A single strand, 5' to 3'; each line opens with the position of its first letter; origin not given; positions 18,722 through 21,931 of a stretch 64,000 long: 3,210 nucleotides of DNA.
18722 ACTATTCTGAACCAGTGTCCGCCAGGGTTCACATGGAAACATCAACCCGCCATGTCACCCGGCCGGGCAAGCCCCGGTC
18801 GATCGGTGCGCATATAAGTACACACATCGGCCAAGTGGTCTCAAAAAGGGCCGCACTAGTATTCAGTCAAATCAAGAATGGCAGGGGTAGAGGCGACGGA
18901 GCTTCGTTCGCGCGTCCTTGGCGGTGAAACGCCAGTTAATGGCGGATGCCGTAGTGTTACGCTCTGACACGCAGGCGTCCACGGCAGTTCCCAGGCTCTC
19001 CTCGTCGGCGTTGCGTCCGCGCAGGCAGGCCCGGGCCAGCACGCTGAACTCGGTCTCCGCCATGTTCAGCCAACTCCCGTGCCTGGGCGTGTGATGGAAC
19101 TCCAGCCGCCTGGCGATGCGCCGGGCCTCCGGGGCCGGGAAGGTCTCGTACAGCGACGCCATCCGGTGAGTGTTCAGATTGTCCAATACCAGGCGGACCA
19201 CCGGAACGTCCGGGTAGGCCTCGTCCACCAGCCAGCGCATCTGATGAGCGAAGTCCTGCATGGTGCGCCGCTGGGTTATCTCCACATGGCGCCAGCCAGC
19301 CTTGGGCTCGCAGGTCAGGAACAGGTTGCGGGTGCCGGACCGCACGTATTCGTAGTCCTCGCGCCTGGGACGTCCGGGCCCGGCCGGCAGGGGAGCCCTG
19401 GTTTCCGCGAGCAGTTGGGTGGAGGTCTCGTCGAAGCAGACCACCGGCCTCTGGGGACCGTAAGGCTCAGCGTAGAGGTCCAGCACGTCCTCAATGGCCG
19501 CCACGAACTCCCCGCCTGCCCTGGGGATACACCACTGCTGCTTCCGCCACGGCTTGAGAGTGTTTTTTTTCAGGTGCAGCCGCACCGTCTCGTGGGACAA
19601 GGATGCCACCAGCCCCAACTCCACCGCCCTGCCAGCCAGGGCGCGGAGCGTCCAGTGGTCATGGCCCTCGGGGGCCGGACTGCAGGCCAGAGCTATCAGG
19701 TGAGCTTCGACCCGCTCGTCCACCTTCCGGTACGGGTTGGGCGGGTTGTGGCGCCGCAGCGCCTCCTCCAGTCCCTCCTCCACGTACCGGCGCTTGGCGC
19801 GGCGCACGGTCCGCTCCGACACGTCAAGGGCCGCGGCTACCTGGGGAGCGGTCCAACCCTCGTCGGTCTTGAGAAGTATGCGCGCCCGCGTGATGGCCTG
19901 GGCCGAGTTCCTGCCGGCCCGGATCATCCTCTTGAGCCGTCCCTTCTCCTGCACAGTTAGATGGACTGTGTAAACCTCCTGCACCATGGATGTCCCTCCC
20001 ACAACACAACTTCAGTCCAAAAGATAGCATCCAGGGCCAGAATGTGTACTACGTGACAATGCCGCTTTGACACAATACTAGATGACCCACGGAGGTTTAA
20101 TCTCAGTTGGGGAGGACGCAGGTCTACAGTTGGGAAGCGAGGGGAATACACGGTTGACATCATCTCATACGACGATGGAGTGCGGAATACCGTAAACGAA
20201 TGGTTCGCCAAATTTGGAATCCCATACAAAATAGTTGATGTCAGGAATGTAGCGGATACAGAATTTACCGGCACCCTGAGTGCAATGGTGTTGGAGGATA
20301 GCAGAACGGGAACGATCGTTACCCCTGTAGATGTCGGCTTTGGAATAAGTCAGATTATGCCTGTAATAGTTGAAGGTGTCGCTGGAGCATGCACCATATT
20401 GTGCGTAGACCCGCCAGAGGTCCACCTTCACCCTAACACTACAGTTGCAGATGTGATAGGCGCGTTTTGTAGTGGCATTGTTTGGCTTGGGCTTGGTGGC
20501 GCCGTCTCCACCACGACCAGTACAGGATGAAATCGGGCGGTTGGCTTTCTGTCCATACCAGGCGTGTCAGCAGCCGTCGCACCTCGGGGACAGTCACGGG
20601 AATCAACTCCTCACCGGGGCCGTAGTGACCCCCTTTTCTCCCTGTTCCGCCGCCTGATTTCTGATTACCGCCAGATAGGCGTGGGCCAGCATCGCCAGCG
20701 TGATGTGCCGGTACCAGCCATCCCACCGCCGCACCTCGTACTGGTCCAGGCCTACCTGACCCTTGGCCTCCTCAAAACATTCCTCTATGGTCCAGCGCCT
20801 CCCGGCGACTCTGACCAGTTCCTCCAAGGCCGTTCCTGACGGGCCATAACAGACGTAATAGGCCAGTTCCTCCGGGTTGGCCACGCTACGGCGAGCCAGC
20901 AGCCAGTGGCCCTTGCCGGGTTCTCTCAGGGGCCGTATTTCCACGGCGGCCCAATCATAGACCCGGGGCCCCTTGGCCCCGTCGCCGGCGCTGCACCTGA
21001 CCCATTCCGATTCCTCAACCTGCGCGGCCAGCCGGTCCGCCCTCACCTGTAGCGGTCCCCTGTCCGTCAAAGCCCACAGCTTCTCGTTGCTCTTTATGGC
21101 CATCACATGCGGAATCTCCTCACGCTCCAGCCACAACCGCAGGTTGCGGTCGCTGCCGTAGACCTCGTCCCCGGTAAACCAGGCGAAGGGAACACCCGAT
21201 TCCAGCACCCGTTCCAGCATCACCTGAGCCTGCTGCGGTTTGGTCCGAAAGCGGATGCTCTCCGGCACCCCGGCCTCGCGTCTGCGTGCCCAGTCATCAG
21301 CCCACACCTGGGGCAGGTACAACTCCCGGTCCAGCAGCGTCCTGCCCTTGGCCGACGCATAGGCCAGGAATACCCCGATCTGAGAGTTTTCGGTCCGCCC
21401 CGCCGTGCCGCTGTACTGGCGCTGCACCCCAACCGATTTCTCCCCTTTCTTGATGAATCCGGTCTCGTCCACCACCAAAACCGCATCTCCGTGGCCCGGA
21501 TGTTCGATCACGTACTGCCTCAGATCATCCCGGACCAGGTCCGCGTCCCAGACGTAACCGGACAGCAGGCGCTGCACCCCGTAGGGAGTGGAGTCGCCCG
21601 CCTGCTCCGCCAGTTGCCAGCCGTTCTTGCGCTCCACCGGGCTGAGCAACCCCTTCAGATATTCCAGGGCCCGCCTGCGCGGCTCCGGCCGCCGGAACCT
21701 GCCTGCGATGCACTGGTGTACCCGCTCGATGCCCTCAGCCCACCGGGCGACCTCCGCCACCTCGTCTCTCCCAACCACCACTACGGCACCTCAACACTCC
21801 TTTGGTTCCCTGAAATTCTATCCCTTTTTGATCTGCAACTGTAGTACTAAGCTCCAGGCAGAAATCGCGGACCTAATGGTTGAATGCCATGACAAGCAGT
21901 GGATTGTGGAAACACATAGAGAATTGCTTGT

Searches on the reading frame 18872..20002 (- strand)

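Call 15: search_protein_families(library=pfam, proteins=[window:18872-20002:-], max_evalue=0.001)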
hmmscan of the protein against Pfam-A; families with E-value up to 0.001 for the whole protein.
window:18872-20002:- (376 aa): 7 families
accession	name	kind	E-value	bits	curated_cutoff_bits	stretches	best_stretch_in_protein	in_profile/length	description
PF13358.12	DDE_3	-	5.5e-21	75.4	28.6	1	186-334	1-141/146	DDE superfamily endonuclease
PF13551.12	HTH_29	-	1.4e-15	57.6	28.1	1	39-100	1-64/64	Winged helix-turn helix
PF13565.12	HTH_32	-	2.2e-15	57.4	33.7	1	65-141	1-70/73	Homeodomain-like domain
PF13384.12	HTH_23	-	4.7e-14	52.1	24.6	1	34-79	2-47/50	Homeodomain-like domain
PF13518.12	HTH_28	-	1.7e-08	34.8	25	1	39-83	2-45/52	Helix-turn-helix domain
PF12840.13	HTH_20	-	0.00034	21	27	0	38-68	5-37/51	Helix-turn-helix domain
PF08281.18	Sigma70_r4_2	-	0.00096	19.2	25.7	0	40-72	17-49/54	Sigma-70, region 4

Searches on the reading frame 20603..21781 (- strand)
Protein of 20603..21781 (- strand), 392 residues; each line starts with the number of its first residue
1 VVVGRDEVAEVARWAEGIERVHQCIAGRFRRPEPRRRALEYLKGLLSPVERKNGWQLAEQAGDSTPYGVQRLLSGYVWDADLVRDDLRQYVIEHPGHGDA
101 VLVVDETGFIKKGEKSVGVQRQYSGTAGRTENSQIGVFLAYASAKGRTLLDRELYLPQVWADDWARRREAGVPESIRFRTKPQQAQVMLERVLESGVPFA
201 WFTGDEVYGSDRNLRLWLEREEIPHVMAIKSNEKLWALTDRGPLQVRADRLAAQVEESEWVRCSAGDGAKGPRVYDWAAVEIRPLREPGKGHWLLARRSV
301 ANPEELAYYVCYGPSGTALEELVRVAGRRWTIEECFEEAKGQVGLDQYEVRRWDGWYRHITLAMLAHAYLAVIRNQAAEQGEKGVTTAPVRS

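Call 15: search_protein_families(library=pfam, proteins=[window:20603-21781:-], max_evalue=0.001)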
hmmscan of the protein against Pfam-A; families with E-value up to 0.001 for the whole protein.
window:20603-21781:- (392 aa): 2 families
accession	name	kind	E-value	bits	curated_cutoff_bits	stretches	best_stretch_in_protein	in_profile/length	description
PF13546.12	DDE_5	-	2.6e-46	158.8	27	1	28-237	5-216/272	DDE superfamily endonuclease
PF01609.27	DDE_Tnp_1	-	7.6e-08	32.8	23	1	185-367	65-198/200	Transposase DDE domain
